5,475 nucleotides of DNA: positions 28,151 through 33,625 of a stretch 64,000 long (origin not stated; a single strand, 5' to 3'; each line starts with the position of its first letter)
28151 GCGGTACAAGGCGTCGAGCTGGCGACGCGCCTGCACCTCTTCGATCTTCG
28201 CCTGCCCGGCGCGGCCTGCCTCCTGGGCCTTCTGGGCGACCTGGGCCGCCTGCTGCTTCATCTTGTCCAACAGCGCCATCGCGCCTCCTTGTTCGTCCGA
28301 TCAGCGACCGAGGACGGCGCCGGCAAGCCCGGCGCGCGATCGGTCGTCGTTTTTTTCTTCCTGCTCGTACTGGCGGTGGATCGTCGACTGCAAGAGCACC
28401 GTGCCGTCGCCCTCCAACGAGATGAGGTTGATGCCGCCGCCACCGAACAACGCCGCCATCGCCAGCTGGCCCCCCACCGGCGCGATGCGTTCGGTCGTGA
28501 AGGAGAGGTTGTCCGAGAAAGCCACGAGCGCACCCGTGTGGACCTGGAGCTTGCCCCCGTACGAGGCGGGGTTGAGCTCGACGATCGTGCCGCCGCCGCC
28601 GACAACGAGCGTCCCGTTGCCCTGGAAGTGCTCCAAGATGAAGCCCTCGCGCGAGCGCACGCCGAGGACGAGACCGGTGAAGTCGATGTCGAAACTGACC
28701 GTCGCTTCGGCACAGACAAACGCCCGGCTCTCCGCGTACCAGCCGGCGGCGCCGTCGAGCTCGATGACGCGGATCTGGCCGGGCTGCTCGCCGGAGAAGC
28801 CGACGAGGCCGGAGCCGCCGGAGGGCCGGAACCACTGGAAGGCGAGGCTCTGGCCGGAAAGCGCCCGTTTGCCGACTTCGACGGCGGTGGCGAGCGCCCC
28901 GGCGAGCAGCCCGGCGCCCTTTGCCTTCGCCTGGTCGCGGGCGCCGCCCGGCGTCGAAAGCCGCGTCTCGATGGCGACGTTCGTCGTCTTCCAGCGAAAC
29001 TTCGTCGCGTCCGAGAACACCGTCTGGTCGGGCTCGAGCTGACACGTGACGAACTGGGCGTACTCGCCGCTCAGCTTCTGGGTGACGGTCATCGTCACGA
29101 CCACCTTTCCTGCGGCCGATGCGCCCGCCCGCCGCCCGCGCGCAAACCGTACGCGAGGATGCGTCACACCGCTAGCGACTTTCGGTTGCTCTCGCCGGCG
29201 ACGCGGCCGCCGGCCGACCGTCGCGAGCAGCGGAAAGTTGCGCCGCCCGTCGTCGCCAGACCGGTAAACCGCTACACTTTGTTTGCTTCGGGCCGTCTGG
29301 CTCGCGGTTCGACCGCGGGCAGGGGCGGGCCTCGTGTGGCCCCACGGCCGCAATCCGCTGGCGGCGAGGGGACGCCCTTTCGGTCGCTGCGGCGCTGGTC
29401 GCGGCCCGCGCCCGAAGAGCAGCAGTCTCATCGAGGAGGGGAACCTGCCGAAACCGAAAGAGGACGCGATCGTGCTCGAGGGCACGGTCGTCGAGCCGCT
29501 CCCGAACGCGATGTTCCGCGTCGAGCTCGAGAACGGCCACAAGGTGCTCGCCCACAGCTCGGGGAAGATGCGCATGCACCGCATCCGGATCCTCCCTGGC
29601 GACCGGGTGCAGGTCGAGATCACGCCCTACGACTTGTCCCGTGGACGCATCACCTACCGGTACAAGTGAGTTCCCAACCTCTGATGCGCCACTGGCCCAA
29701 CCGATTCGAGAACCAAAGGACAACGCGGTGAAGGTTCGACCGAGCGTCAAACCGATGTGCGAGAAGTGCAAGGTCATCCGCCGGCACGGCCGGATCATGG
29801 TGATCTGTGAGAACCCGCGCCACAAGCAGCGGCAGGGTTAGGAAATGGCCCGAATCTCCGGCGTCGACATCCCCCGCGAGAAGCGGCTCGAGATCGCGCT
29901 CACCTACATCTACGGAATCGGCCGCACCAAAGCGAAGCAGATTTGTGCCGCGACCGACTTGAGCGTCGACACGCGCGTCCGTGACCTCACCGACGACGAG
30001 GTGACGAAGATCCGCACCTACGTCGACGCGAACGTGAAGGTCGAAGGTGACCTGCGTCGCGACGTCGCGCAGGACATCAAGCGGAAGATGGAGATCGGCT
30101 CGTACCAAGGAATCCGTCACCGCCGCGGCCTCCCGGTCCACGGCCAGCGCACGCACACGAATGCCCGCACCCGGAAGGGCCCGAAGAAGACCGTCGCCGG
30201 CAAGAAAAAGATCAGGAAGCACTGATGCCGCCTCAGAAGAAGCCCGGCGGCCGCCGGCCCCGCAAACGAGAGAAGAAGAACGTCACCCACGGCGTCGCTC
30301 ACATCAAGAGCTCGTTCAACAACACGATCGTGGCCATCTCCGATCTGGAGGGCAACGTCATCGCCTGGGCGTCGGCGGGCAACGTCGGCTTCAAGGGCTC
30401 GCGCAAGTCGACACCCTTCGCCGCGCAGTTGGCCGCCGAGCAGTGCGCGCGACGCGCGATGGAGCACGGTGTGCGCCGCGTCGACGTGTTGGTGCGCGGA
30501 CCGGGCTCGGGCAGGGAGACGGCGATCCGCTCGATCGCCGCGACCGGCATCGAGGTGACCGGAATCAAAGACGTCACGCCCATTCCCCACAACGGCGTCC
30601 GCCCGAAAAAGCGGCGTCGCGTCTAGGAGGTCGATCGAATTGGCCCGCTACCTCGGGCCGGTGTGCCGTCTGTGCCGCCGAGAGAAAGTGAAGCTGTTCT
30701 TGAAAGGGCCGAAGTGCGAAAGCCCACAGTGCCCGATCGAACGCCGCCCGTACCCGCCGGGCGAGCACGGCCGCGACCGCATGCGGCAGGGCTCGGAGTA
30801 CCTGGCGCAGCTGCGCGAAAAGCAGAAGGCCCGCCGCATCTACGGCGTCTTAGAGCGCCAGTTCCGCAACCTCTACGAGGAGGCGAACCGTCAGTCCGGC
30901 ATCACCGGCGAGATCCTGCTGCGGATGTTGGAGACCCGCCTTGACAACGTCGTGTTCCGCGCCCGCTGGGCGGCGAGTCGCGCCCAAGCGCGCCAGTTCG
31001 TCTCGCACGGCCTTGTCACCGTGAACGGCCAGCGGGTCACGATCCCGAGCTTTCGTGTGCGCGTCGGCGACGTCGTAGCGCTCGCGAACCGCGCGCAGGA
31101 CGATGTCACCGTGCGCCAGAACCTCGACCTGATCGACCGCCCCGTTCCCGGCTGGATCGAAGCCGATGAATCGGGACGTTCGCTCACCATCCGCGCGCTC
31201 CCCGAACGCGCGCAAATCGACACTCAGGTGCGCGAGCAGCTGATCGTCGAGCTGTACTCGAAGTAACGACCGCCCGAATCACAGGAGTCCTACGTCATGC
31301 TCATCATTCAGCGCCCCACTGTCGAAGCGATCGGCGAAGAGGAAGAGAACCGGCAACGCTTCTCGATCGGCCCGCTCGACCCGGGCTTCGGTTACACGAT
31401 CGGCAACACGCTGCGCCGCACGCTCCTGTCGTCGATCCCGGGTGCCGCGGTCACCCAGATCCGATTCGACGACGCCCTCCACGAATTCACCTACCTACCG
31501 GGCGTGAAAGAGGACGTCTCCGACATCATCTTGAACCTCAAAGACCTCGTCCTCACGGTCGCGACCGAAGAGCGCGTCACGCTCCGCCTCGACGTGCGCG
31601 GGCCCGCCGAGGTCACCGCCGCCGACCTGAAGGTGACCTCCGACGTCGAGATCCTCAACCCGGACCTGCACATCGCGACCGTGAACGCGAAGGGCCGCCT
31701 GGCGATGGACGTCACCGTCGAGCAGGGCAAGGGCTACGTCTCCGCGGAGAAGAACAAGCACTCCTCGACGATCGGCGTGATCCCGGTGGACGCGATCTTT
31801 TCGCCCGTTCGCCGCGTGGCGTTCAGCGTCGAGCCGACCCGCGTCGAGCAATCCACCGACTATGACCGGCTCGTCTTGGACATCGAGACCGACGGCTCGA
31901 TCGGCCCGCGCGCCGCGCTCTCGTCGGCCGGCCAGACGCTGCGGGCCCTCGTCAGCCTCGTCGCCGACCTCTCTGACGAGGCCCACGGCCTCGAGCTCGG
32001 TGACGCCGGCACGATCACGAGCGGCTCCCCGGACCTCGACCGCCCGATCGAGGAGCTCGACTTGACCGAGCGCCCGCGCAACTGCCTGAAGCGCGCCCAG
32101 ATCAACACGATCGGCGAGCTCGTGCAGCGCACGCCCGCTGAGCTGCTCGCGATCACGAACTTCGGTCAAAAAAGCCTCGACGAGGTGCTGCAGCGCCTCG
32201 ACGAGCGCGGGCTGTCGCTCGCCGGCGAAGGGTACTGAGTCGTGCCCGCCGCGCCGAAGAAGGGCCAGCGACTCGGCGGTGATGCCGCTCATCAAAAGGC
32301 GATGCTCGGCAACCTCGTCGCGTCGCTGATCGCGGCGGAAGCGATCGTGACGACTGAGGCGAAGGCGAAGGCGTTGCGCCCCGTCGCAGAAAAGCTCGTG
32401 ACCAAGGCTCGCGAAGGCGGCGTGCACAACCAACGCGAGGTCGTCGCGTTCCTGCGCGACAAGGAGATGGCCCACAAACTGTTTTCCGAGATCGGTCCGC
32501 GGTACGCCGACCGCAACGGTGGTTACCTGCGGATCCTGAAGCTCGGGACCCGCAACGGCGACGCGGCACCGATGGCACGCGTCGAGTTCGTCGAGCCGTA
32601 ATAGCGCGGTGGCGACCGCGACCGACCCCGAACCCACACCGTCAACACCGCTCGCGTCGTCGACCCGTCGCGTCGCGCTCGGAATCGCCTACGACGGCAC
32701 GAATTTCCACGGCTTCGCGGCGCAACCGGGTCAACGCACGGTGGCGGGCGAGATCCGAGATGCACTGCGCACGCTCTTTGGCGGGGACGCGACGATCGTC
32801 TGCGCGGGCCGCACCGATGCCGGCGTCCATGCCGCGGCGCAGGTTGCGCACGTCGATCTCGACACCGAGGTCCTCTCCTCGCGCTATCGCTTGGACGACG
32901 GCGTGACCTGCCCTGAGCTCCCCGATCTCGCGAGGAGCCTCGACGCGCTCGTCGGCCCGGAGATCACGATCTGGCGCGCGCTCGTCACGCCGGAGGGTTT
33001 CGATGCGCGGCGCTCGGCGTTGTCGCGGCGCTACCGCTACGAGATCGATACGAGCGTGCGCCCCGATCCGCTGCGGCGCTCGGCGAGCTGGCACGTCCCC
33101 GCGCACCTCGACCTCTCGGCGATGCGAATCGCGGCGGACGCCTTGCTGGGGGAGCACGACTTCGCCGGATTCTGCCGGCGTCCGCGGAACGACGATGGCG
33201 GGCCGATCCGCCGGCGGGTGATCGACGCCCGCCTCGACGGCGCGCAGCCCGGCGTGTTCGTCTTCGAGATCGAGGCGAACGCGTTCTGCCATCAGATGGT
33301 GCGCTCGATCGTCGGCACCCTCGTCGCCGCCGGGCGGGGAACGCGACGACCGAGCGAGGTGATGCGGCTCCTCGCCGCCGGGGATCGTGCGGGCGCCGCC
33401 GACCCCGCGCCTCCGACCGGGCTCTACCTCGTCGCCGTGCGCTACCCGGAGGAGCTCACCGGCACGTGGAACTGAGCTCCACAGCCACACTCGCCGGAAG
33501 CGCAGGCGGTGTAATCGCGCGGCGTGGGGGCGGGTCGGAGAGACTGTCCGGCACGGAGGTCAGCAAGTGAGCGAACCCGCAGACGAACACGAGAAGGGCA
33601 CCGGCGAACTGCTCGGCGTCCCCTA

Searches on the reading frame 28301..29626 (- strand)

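Call 45: search_protein_families(library=pfam, proteins=[window:28301-29626:-], max_evalue=0.001)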
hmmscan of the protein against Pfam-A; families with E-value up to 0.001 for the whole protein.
window:28301-29626:- (441 aa): 1 family
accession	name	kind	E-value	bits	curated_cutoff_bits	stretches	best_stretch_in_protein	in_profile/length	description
PF01987.23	AIM24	-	6.5e-40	137.5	25.7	1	185-414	3-204/205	Mitochondrial biogenesis AIM24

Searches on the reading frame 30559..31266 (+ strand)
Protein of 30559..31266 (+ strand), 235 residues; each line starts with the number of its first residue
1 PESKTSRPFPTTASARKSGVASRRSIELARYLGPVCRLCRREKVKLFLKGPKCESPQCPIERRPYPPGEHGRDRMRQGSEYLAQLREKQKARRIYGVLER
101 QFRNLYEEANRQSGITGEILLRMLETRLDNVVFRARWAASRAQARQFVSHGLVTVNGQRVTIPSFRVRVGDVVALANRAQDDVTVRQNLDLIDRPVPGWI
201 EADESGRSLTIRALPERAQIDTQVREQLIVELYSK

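Call 45: search_protein_families(library=pfam, proteins=[window:30559-31266:+], max_evalue=0.001)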
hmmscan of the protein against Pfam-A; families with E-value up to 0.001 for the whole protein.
window:30559-31266:+ (235 aa): 4 families
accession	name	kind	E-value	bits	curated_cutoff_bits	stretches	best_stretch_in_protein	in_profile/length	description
PF00163.24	Ribosomal_S4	-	3.7e-34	117.8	23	1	30-125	1-95/95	Ribosomal protein S4/S9 N-terminal domain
PF01479.30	S4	-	1.4e-19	70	22.8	1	127-173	2-48/48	S4 domain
PF22421.1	SYY_C-terminal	-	9.9e-05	22.6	27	1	126-167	19-60/83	Tyrosine--tRNA ligase SYY-like C-terminal domain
PF13275.11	S4_2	-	0.0001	22.6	24.6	1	135-177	17-59/65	S4 domain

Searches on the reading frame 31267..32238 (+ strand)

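Call 45: search_protein_families(library=pfam, proteins=[window:31267-32238:+], max_evalue=0.001)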
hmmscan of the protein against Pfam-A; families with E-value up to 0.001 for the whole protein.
window:31267-32238:+ (323 aa): 3 families
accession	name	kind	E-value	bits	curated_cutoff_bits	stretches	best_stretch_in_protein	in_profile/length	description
PF01000.31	RNA_pol_A_bac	-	4.5e-35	120.9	33.9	1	65-179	1-119/119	RNA polymerase Rpb3/RpoA insert domain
PF03118.21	RNA_pol_A_CTD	-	1.1e-22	79.9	23.8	1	255-313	9-67/67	Bacterial RNA polymerase, alpha chain C terminal domain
PF01193.29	RNA_pol_L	-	8e-20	70.8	24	1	36-227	2-72/74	RNA polymerase Rpb3/Rpb11 dimerisation domain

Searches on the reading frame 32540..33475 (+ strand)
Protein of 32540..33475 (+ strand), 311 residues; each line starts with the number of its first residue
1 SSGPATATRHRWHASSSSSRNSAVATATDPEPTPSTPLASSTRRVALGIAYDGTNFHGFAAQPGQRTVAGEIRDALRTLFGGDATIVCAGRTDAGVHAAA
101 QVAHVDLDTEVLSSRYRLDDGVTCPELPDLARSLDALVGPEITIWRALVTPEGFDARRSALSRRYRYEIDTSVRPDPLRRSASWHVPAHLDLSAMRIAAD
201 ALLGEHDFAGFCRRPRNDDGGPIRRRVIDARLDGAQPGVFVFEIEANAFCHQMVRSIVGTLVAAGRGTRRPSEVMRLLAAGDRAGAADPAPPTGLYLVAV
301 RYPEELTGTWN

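Call 45: search_protein_families(library=pfam, proteins=[window:32540-33475:+], max_evalue=0.001)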
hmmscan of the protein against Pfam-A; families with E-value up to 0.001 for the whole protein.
window:32540-33475:+ (311 aa): 1 family
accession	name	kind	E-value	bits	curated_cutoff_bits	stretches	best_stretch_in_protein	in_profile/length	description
PF01416.25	PseudoU_synth_1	-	3.4e-32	111.6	23.3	2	198-303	1-108/108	tRNA pseudouridine synthase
